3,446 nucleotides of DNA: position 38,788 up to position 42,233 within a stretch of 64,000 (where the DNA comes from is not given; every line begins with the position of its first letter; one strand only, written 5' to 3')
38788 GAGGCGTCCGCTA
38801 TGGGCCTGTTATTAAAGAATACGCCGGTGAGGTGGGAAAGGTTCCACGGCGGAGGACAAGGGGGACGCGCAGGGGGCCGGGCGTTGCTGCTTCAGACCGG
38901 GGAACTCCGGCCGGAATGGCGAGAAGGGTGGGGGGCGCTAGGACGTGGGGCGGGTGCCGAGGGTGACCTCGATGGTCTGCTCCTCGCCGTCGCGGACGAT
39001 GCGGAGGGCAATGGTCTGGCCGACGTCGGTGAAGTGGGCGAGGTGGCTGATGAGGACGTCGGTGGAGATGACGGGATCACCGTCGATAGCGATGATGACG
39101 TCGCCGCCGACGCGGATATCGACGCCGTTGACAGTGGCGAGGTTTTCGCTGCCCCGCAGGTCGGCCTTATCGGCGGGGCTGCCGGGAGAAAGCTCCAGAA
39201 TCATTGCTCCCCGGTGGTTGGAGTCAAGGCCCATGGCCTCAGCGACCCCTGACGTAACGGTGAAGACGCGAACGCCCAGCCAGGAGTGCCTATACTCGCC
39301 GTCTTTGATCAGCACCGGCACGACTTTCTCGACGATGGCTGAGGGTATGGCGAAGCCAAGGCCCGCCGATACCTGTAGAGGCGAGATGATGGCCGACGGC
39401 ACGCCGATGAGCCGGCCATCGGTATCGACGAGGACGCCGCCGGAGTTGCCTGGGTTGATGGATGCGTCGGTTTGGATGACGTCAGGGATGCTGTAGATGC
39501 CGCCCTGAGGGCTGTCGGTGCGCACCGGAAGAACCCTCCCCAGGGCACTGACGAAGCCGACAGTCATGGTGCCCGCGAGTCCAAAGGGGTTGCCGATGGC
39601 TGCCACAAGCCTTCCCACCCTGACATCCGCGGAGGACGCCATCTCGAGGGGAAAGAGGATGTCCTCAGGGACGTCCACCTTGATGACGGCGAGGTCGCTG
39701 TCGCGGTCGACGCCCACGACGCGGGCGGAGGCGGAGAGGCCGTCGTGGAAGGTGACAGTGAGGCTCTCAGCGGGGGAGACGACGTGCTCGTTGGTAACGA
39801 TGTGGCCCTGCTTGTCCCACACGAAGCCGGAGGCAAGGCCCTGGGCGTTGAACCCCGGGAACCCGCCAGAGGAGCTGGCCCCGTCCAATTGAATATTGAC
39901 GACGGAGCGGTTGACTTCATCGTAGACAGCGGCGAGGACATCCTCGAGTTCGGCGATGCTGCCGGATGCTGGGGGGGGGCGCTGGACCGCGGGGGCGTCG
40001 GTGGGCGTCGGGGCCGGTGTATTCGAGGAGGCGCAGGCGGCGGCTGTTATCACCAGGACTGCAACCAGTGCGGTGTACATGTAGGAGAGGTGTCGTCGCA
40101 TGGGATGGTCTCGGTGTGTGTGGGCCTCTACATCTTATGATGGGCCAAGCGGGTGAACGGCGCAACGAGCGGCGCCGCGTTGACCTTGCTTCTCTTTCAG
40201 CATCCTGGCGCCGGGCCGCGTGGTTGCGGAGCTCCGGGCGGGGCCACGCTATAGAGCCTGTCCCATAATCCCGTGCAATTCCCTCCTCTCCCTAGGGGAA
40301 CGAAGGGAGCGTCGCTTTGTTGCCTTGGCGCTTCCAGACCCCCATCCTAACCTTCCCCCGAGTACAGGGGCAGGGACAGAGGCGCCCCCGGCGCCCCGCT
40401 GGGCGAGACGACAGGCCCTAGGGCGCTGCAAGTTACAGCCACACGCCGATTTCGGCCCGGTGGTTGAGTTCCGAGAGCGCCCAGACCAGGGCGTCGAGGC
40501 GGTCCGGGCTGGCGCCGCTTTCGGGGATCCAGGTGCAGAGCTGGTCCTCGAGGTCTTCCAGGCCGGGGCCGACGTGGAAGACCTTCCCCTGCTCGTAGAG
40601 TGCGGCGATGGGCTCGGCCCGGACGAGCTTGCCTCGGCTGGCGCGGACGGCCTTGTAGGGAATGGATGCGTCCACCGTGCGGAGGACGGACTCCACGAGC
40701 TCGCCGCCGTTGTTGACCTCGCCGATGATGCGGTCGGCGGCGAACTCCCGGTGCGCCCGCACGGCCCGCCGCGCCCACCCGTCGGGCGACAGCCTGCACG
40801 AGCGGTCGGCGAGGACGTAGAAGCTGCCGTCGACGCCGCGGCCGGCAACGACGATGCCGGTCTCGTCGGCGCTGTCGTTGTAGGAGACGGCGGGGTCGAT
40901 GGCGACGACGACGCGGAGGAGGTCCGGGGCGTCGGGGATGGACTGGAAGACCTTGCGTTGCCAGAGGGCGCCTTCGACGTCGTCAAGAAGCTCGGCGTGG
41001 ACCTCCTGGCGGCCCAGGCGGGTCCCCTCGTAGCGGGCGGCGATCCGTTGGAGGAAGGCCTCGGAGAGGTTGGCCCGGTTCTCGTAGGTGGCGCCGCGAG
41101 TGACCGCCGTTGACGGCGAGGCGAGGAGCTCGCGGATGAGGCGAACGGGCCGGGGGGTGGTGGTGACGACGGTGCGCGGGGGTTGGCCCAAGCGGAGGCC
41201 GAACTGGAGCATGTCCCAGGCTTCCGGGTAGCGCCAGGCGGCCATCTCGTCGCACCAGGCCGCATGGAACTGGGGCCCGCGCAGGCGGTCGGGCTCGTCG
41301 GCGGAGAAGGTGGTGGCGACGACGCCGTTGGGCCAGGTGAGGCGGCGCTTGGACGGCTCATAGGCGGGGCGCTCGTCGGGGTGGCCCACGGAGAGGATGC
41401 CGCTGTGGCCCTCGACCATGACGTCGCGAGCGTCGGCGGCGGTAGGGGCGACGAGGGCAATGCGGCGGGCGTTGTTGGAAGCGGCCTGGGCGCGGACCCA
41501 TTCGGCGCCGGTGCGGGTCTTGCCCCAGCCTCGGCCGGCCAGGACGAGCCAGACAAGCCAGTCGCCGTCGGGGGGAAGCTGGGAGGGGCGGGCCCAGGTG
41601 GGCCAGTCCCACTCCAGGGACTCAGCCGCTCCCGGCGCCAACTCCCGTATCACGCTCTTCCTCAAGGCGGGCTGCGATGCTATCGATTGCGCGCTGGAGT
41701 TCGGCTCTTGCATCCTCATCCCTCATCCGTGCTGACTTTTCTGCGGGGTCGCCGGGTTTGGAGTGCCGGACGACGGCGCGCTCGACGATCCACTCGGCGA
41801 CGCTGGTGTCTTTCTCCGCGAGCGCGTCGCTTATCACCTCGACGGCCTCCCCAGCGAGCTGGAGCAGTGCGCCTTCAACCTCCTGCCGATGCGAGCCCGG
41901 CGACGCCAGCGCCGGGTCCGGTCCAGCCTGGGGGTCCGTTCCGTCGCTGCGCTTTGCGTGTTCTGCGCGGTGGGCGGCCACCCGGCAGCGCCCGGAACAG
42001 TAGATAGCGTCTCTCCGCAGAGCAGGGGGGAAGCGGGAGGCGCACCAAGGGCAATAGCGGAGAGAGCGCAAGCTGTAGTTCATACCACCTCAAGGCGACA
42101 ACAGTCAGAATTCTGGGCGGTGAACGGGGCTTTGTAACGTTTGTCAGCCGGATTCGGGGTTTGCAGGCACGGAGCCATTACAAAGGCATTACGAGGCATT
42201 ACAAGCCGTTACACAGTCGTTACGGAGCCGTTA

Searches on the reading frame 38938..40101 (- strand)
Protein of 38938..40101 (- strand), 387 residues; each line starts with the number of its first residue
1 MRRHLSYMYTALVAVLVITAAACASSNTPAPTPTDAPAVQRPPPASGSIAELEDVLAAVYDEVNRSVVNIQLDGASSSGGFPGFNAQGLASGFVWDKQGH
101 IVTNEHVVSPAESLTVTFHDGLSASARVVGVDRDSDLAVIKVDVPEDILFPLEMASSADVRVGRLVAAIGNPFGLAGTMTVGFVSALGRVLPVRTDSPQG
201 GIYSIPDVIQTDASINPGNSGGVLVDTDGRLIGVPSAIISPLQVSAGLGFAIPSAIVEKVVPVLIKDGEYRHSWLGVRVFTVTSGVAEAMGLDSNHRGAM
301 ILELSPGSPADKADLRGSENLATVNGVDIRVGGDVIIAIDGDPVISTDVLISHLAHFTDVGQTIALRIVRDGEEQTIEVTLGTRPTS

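Call 17: search_protein_families(library=pfam, proteins=[window:38938-40101:-], max_evalue=0.1)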
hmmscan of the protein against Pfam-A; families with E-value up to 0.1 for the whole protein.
window:38938-40101:- (387 aa): 6 families
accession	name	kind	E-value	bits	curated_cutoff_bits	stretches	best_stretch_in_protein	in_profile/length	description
PF13365.12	Trypsin_2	-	2.6e-31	109.8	27.6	1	90-234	1-144/144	Trypsin-like peptidase domain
PF13180.12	PDZ_2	-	8.1e-12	45.7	27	1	293-381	8-80/80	PDZ domain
PF00089.32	Trypsin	-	2.8e-11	44.1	20.6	1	88-258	25-217/220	Trypsin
PF00595.29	PDZ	-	0.00083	20.1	23.2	0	286-330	23-58/81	PDZ domain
PF17820.7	PDZ_6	-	0.0043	17.2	27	0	333-351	19-37/54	PDZ domain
PF14685.13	PDZ_Tricorn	-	0.023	15.1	25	1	325-376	36-85/88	Tricorn protease PDZ domain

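Call 18: search_protein_families(library=phrogs, proteins=[window:38938-40101:-], max_evalue=0.01)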
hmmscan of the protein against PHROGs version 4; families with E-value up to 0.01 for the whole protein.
window:38938-40101:- (387 aa): 3 families
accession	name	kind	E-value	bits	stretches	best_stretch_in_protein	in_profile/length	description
phrog_11383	-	unknown function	9.2e-86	290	1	12-385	109-458/462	-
phrog_9683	-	other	1.5e-16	61.6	1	90-259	55-219/233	protease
phrog_430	-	tail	0.0043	16.5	1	88-240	701-858/868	baseplate hub subunit and tail lysozyme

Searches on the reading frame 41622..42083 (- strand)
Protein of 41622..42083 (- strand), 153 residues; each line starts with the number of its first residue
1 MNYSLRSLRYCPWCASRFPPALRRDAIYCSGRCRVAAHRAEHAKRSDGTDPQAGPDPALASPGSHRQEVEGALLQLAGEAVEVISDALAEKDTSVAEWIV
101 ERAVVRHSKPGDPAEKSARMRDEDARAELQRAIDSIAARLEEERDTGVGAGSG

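Call 17: search_protein_families(library=pfam, proteins=[window:41622-42083:-], max_evalue=0.1)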
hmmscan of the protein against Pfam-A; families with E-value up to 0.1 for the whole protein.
window:41622-42083:- (153 aa): 2 families
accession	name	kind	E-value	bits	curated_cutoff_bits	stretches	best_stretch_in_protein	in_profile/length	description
PF22400.1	DUF6980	-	0.043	14.5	27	1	6-23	50-67/99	Domain of unknown function (DUF6980)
PF12855.13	Ecl1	-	0.09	14.3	28.3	1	8-51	5-44/170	TORC1 inhibitor Ecl family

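Call 18: search_protein_families(library=phrogs, proteins=[window:41622-42083:-], max_evalue=0.01)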
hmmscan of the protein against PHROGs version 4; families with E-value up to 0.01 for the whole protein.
window:41622-42083:- (153 aa): 4 families
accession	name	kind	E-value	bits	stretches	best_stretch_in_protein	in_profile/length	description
phrog_16925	-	unknown function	8.2e-05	23.8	1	11-95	8-84/151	-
phrog_8643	-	DNA, RNA and nucleotide metabolism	0.0014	19.5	1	10-42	3-35/179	DNA polymerase/primase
phrog_6975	-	unknown function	0.0016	19.7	1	8-72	13-76/149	-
phrog_1271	-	DNA, RNA and nucleotide metabolism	0.0098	16.3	1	9-51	213-248/361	HNH endonuclease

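Call 47: find_homologous_proteins(query=window:41622-42083:-, max_evalue=0.001)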
Query window:41622-42083:- (153 aa): 35 proteins with E <= 0.001 among 471 candidates.
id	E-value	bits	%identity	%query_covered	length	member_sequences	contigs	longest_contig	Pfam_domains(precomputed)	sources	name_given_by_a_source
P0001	6.4e-94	330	100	100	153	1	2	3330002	-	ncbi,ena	-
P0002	2.9e-77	276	86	100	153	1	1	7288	-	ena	-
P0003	1.8e-67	244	76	100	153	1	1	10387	-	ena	-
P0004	5.7e-59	217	71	100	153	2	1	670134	-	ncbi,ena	-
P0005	2.5e-57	211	67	100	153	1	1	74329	-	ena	-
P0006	3.0e-56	208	78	86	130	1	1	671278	-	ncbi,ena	-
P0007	1.2e-55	206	78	86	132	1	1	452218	-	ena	-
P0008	1.4e-51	193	63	100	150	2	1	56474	-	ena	-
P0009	2.1e-51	192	68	86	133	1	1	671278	-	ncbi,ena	-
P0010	4.6e-51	191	61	100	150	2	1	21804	-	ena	-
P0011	5.9e-51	191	67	100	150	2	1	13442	-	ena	-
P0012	1.8e-49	186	65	100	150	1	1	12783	-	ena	-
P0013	1.8e-49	186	65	100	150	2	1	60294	-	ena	-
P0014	3.5e-48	182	76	76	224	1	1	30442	-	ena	-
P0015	8.7e-47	177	59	97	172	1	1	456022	-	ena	-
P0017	5.0e-46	175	60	100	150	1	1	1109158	-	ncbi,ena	-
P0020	1.6e-42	163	65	82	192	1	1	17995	-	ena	-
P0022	1.0e-39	154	58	93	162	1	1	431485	-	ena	-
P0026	4.7e-31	126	65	68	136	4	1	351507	-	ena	-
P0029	3.2e-28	117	59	68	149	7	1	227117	-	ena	-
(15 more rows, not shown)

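Call 48: find_encoding_contigs(protein=P0004, flank=4000, max_places=2)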
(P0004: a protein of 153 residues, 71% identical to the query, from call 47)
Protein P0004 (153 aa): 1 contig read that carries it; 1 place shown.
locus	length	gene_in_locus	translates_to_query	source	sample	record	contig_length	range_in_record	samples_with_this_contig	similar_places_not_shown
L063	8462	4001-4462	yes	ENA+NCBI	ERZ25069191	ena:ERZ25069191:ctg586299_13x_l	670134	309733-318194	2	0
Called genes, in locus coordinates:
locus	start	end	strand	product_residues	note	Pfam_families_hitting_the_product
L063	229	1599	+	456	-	PF03972:MmgE_PrpD_N, PF19305:MmgE_PrpD_C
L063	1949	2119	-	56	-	-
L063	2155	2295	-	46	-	-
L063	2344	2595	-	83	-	-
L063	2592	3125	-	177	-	-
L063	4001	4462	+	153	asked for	-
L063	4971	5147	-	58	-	-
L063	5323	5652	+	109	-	PF17289:Terminase_6C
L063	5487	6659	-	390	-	-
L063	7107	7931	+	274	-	PF00106:adh_short, PF08659:KR, PF13561:adh_short_C2, PF23441:SDR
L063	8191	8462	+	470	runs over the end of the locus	PF00909:Ammonium_transp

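Call 49: find_encoding_contigs(protein=P0017, flank=4000, max_places=2)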
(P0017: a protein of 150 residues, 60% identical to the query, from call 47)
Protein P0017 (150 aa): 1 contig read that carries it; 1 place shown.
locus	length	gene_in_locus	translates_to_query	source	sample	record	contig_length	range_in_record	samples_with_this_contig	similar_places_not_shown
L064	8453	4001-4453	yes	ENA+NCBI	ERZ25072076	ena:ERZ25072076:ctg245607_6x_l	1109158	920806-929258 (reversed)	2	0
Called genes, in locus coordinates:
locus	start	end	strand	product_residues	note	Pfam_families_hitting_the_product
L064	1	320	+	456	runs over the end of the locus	PF03972:MmgE_PrpD_N, PF19305:MmgE_PrpD_C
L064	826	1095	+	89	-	PF21748:UPF0150 (faint), PF15919:HicB_lk_antitox (weak)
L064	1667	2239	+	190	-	-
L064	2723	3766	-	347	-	-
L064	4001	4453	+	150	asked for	-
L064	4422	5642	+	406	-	PF03237:Terminase_6N, PF17289:Terminase_6C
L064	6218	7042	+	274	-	PF00106:adh_short, PF08659:KR, PF13561:adh_short_C2, PF23441:SDR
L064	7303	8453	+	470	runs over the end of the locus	PF00909:Ammonium_transp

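Call 50: find_encoding_contigs(protein=P0022, flank=4000, max_places=2)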
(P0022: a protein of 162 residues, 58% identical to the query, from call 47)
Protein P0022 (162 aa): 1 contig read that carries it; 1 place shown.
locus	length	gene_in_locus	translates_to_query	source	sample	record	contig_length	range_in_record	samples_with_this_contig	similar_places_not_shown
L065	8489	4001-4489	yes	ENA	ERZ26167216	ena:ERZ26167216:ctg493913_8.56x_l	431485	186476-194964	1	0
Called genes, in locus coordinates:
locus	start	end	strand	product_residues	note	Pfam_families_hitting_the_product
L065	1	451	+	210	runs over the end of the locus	-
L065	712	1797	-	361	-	PF08240:ADH_N, PF16912:Glu_dehyd_C, PF00107:ADH_zinc_N, PF13602:ADH_zinc_N_2 (weak)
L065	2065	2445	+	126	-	PF05598:DUF772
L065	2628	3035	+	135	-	PF01609:DDE_Tnp_1, PF13612:DDE_Tnp_1_3, PF13751:DDE_Tnp_1_6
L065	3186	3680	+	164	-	-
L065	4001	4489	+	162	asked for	-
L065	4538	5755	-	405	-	PF07690:MFS_1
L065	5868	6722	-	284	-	PF04909:Amidohydro_2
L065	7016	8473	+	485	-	PF02386:TrkH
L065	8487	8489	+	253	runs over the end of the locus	PF02254:TrkA_N, PF03446:NAD_binding_2 (weak), PF02080:TrkA_C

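Call 53: find_encoding_contigs(protein=P0015, flank=2500, max_places=1)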
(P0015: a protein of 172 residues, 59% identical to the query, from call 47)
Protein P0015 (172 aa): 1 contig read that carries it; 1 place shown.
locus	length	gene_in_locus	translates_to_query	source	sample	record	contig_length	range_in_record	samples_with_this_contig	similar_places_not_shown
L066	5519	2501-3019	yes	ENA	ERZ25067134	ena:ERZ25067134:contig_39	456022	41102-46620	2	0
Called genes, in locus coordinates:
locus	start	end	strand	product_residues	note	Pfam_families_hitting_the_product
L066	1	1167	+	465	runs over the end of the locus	PF02233:PNTB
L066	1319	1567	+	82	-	PF04255:DUF433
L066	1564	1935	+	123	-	PF18478:PIN_10 (weak), PF18480:DUF5615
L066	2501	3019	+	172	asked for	-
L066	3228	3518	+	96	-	-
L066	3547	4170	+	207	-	-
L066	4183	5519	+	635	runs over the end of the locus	PF13589:HATPase_c_3 (faint)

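Call 54: find_encoding_contigs(protein=P0008, flank=2500, max_places=1)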
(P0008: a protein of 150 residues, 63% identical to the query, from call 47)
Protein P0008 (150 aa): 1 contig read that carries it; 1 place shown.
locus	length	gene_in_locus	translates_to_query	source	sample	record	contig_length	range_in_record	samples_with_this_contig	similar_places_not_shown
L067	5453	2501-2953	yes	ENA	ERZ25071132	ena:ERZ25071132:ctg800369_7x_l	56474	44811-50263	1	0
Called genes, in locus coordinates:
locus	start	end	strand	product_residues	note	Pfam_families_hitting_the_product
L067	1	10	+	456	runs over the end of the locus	PF03972:MmgE_PrpD_N, PF19305:MmgE_PrpD_C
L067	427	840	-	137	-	PF22091:DUF6941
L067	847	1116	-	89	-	-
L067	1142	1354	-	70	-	PF07927:HicA_toxin (weak)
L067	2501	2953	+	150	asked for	-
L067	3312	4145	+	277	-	PF17289:Terminase_6C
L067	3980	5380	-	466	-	-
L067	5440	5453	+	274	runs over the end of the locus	PF00106:adh_short, PF08659:KR, PF13561:adh_short_C2, PF23441:SDR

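Call 55: find_encoding_contigs(protein=P0029, flank=2500, max_places=1)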
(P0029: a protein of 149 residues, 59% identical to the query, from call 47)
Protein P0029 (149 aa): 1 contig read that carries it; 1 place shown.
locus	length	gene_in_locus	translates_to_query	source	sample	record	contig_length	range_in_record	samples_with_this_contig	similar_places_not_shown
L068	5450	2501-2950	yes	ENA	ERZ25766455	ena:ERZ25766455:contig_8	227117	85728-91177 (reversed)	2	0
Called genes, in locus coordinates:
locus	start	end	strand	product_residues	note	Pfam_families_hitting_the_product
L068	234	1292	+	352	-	PF18928:DUF5677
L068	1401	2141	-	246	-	-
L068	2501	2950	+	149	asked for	-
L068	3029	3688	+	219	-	PF14378:PAP2_3 (faint), PF01569:PAP2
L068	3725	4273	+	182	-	PF02674:Colicin_V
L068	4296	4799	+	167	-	PF01844:HNH, PF14279:HNH_5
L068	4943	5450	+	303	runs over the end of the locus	PF00248:Aldo_ket_red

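Call 56: find_encoding_contigs(protein=P0026, flank=2500, max_places=1)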
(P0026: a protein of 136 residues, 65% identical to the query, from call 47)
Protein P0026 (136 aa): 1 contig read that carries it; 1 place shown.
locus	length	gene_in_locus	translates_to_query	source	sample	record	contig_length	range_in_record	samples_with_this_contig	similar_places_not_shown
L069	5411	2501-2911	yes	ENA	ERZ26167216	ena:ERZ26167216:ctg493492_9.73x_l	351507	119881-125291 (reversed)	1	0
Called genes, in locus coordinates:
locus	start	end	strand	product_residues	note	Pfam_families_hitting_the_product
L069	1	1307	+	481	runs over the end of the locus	PF18928:DUF5677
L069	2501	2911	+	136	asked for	-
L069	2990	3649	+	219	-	PF14378:PAP2_3 (faint), PF01569:PAP2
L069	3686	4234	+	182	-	PF02674:Colicin_V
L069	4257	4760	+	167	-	PF01844:HNH, PF14279:HNH_5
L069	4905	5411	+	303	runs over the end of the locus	PF00248:Aldo_ket_red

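Call 60: find_encoding_contigs(protein=P0010, flank=1500, max_places=1)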
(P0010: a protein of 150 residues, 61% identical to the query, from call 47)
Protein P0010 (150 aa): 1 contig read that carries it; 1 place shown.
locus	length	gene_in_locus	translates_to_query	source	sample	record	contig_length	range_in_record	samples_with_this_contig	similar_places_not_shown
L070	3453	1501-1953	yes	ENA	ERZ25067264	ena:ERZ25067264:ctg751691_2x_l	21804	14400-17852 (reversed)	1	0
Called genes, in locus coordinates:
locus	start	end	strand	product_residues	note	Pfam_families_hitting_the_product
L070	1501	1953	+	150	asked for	-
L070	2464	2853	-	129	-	-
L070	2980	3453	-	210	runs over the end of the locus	-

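Call 61: find_encoding_contigs(protein=P0012, flank=1500, max_places=1)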
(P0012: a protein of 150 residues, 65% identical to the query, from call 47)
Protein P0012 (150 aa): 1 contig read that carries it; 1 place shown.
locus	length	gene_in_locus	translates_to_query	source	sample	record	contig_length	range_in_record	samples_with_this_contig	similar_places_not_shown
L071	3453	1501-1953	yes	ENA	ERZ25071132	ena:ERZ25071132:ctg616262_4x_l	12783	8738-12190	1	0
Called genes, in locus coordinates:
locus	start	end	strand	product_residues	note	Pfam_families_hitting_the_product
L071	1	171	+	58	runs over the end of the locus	-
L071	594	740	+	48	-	-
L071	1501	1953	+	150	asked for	-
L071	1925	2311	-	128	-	-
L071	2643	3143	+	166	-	PF17289:Terminase_6C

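Call 62: find_encoding_contigs(protein=P0020, flank=1500, max_places=1)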
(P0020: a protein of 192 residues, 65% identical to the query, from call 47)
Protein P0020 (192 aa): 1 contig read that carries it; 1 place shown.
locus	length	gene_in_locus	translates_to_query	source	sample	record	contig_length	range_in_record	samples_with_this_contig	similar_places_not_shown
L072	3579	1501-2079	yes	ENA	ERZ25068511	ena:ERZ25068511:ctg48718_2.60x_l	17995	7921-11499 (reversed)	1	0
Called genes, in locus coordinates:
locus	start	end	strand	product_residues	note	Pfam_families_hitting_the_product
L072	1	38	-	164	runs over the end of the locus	PF20706:GT4-conflict, PF00534:Glycos_transf_1, PF13692:Glyco_trans_1_4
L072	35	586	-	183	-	-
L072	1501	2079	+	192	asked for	-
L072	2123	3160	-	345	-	PF13524:Glyco_trans_1_2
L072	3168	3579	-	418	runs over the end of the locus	PF13524:Glyco_trans_1_2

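Call 64: predict_structure(alignment_id=A4)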
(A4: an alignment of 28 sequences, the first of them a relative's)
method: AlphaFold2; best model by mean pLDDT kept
length: 153 residues; sequences in the alignment: 28
mean_pLDDT: 56.9   pTM: 0.24
mean pLDDT of the five models: 56.9, 56.0, 55.9, 52.3, 52.1
residues with pLDDT >= 90: 0; 70-90: 31; 50-70: 70; < 50: 52
segments of 3 or more residues with pLDDT < 50: 1-10, 15-18, 48-61, 105-119, 147-153
pLDDT, mean of each block of 10 residues (from residue 1): 42 50 56 66 52 43 58 72 69 63 47 42 71 75 54 36
secondary structure, 60 per line:
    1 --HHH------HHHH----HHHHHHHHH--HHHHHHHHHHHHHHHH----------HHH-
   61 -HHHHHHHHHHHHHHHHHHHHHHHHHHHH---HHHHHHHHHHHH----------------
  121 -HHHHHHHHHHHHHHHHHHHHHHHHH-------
elements in order: H12-15 H20-28 H31-46 H62-89 H93-104 H122-146

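Call 71: search_solved_structures(query=A4, max_evalue=1)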
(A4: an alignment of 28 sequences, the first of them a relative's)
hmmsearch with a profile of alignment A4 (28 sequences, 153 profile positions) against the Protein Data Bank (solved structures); distinct sequences matched with E-value up to 1: 1.
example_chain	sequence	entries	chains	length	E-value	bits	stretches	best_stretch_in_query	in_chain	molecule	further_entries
1te4_A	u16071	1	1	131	0.085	16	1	51-100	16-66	conserved protein MTH187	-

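Call 72: search_protein_families(library=phrogs, alignment_id=A4, max_evalue=0.01)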
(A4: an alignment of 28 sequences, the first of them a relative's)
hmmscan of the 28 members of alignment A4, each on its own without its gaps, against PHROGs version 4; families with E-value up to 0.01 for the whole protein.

A. member 1, P0001 (153 aa): 4 families
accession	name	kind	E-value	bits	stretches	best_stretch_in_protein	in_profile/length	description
phrog_16925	-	unknown function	8.2e-05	23.8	1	11-95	8-84/151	-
phrog_8643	-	DNA, RNA and nucleotide metabolism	0.0014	19.5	1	10-42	3-35/179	DNA polymerase/primase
phrog_6975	-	unknown function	0.0016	19.7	1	8-72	13-76/149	-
phrog_1271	-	DNA, RNA and nucleotide metabolism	0.0098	16.3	1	9-51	213-248/361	HNH endonuclease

B. families by the number of members that match (of 28 scanned): 7 families
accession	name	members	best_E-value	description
phrog_8643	-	14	1.4e-05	DNA polymerase/primase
phrog_16925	-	7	8.2e-05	-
phrog_3794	-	6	0.0011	-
phrog_6975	-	3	0.0016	-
phrog_54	-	2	2.9e-05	DksA-like zinc-finger protein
phrog_1271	-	2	0.0037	HNH endonuclease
phrog_36250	-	1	0.0002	-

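Call 75: list_cluster_members(proteins=[P0001])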
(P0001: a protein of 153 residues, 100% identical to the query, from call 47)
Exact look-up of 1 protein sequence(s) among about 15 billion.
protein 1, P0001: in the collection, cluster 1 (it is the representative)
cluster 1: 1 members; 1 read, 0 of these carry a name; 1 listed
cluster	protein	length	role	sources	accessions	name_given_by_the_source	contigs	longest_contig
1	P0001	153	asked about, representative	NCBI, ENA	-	-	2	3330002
